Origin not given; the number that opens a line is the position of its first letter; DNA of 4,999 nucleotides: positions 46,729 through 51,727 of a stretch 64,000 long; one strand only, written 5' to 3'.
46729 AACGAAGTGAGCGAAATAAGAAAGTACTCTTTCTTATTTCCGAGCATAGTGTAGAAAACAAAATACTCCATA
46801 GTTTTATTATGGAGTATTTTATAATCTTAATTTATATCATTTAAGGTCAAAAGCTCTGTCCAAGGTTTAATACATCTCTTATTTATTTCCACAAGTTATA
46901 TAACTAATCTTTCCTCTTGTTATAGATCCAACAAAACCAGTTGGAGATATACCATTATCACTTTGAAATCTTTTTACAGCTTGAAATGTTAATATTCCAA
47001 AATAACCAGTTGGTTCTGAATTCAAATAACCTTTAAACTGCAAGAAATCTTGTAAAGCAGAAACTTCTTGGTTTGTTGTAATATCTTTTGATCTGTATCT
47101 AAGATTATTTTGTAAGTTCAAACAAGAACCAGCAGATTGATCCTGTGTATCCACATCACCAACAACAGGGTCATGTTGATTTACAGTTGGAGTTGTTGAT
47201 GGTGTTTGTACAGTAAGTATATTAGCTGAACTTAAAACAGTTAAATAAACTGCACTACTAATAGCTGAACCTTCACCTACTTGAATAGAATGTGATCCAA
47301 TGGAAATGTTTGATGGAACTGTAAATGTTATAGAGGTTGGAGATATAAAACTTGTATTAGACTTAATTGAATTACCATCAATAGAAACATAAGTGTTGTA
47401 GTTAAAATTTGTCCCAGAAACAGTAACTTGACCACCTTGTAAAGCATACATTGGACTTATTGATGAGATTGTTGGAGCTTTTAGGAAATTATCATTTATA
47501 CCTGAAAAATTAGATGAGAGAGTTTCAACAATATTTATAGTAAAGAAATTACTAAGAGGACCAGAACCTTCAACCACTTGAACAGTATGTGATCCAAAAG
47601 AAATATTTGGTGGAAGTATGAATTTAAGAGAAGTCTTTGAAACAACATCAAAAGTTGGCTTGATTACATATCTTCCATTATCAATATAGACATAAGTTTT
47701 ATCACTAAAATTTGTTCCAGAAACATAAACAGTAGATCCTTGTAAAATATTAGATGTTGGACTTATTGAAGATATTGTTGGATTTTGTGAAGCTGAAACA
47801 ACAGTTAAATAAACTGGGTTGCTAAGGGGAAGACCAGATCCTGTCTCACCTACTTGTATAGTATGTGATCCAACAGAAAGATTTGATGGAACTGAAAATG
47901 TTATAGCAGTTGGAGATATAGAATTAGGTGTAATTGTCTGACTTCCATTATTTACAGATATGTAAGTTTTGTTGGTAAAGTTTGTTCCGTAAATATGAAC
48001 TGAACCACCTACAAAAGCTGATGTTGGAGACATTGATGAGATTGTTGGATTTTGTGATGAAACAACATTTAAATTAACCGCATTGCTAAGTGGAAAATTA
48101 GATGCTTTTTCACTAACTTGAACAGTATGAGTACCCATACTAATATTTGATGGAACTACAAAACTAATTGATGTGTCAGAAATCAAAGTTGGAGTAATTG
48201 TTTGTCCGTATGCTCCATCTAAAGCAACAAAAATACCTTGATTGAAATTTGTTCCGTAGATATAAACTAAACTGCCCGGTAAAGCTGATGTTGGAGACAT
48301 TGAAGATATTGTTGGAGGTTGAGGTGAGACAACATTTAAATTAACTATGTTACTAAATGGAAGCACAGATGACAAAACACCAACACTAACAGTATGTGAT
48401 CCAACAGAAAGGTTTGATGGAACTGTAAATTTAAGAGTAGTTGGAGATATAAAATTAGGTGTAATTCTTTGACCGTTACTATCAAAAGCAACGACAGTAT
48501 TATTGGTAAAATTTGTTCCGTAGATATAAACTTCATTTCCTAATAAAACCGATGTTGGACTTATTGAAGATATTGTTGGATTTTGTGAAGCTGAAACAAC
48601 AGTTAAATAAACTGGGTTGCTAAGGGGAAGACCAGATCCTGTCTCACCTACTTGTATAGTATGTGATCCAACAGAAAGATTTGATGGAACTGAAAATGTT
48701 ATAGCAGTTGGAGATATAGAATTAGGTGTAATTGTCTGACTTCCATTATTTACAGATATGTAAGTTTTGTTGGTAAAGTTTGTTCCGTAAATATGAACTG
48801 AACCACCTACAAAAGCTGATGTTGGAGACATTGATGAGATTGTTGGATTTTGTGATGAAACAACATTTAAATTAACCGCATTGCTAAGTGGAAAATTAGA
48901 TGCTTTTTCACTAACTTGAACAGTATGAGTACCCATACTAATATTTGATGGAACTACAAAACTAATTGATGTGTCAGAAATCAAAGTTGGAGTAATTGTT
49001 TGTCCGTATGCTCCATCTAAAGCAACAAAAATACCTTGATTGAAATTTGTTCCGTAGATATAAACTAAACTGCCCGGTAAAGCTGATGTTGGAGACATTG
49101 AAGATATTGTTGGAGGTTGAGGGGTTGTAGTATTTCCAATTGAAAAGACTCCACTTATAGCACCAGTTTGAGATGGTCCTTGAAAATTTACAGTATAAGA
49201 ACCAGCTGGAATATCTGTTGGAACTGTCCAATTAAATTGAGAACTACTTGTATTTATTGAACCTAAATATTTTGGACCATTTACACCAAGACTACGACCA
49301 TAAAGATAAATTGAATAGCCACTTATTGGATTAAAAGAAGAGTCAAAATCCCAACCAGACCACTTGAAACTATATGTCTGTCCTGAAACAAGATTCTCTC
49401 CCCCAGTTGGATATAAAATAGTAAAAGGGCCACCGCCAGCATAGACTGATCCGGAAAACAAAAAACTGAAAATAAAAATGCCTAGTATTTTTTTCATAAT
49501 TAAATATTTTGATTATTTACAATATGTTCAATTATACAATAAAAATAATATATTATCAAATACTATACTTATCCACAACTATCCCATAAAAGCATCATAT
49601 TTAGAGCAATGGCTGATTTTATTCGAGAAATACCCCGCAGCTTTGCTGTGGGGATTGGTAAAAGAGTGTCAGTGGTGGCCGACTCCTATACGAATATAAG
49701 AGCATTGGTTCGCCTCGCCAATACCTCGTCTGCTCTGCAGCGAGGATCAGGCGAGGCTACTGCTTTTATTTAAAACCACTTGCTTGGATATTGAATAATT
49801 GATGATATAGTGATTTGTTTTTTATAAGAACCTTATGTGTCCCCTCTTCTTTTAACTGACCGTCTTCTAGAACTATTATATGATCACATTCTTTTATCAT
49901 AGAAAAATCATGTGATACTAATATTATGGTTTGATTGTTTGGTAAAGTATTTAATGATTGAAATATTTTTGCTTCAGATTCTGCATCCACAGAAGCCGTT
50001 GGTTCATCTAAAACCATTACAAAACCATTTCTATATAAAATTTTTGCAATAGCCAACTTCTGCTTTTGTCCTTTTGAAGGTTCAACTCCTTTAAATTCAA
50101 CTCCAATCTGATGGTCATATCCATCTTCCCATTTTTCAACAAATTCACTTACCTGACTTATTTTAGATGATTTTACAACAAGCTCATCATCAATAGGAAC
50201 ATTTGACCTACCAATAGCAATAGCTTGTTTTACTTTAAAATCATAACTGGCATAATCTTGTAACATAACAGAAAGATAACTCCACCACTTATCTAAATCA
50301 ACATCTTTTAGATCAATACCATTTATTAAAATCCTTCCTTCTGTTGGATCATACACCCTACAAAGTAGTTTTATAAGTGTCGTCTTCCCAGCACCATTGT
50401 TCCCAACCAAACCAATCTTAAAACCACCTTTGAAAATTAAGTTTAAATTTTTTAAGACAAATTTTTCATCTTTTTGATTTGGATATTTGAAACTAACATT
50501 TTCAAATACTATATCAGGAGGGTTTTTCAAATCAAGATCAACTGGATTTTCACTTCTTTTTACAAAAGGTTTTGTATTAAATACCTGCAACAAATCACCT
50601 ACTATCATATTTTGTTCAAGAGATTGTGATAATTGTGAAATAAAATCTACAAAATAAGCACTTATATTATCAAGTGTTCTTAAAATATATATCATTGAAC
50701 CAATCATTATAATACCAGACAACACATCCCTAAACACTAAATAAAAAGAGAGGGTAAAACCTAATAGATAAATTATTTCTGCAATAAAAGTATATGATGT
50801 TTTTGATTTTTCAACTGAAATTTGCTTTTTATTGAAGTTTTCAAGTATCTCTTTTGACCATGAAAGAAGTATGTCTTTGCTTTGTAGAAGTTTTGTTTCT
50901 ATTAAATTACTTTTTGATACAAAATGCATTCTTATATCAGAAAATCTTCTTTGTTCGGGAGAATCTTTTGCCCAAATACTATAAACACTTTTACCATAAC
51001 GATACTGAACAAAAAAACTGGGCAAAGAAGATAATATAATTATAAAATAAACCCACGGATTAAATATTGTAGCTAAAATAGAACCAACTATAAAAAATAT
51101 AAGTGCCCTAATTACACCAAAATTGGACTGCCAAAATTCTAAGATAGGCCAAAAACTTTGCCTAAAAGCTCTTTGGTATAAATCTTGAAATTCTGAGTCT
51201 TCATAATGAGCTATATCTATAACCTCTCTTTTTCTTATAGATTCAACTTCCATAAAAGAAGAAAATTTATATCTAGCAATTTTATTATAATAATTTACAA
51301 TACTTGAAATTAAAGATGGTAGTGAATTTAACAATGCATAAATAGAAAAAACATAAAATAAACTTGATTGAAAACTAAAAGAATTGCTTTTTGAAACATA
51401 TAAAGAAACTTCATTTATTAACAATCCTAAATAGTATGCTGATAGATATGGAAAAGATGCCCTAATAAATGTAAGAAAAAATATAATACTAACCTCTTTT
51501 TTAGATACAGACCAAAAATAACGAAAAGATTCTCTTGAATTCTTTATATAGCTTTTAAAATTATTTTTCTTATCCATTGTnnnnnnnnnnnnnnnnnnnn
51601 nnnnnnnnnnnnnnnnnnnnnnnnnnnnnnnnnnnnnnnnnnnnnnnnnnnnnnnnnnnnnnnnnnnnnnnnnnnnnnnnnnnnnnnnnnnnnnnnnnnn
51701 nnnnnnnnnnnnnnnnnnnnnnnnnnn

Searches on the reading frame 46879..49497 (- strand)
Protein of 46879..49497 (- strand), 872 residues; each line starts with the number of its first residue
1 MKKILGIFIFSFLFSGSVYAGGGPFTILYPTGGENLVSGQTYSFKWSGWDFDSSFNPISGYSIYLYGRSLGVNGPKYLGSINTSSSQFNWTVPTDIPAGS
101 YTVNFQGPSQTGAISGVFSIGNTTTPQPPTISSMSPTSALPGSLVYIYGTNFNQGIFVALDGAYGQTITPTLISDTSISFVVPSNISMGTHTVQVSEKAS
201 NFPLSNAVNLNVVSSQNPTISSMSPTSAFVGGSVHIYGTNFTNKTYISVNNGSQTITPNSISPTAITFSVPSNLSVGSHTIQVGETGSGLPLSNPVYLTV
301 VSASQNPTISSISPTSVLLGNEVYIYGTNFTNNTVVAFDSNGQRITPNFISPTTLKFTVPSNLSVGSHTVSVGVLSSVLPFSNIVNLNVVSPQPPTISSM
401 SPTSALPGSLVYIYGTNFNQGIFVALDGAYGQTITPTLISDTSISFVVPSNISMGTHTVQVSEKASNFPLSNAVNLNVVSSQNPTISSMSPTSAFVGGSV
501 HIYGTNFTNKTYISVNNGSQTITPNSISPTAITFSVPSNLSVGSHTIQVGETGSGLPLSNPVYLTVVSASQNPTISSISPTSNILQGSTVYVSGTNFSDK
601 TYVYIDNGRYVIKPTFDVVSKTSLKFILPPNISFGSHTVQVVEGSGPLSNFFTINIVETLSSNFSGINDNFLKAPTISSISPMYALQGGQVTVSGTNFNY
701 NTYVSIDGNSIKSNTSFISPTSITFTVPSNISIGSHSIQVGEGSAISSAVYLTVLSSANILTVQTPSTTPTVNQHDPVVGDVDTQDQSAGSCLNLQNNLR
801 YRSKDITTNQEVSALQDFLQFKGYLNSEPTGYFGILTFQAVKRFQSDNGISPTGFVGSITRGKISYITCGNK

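Call 43: search_protein_families(library=pfam, proteins=[window:46879-49497:-])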
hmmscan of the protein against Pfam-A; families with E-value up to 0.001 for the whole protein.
window:46879-49497:- (872 aa): 8 families
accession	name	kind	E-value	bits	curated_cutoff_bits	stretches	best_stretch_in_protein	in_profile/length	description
PF01833.30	TIG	-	4.5e-58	193.6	20.9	7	573-645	1-72/84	IPT/TIG domain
PF01471.23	PG_binding_1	-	1.5e-13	51.1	23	1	809-862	2-55/57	Putative peptidoglycan binding domain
PF14734.12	DUF4469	-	8.4e-10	38.9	22.6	0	138-199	22-87/101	Domain of unknown function (DUF4469) with IG-like fold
PF20144.5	TIG_SUH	-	1.5e-09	38.4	24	0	675-733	2-58/94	TIG domain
PF21226.3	MalQ_N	-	1.1e-08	35.7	24.1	0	264-286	57-79/91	MalQ N-terminal beta sandwich domain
PF19077.6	Big_13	-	6.3e-07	30.3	27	0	244-284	42-82/102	Bacterial Ig-like domain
PF13115.11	YtkA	-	9.6e-05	23.4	25.9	0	175-215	6-45/85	YtkA-like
PF20009.4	GEVED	-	0.00023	22.4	24.4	0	152-202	8-52/78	GEVED domain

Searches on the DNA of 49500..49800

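Call 86: search_rna_families(source=window, start=49500, end=49800, threshold=evalue, max_evalue=1)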
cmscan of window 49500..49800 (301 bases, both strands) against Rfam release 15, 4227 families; matches with E-value up to 1: 1.
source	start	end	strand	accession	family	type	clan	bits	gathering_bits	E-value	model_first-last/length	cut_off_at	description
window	49553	49626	-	RF01501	Afu_199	Gene; snRNA; snoRNA; CD-box;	-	17.3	45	0.73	1-77/77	no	A. fimigatus snoRNA Afu_199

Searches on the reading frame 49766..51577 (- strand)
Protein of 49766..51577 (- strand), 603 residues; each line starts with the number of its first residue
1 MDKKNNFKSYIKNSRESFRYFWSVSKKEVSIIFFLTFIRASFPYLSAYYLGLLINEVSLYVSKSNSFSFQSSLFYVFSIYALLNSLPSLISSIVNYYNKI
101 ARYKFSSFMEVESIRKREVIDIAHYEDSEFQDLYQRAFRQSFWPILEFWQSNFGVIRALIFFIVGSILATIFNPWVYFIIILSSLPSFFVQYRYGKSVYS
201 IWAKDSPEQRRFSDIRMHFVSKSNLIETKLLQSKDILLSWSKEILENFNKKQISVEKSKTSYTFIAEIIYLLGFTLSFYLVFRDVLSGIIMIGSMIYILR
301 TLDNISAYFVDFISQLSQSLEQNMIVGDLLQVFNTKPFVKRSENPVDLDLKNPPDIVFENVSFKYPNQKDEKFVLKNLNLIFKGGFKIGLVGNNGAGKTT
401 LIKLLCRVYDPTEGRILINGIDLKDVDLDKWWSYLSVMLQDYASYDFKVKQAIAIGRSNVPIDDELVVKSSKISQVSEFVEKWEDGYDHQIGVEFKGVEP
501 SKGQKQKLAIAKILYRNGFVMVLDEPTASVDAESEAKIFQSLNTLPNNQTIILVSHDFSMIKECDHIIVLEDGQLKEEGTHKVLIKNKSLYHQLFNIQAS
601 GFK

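Call 43: search_protein_families(library=pfam, proteins=[window:49766-51577:-])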
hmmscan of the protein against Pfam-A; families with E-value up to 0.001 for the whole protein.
window:49766-51577:- (603 aa): 3 families
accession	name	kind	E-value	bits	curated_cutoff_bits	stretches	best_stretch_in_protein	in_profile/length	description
PF00005.33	ABC_tran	-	1.2e-23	84.6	25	1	375-528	1-137/137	ABC transporter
PF13304.12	AAA_21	-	8.3e-09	36.4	27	1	469-557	220-299/304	AAA domain, putative AbiEii toxin, Type IV TA system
PF02463.25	SMC_N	-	0.0002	21.3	40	0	501-569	138-210/220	RecF/RecN/SMC N terminal domain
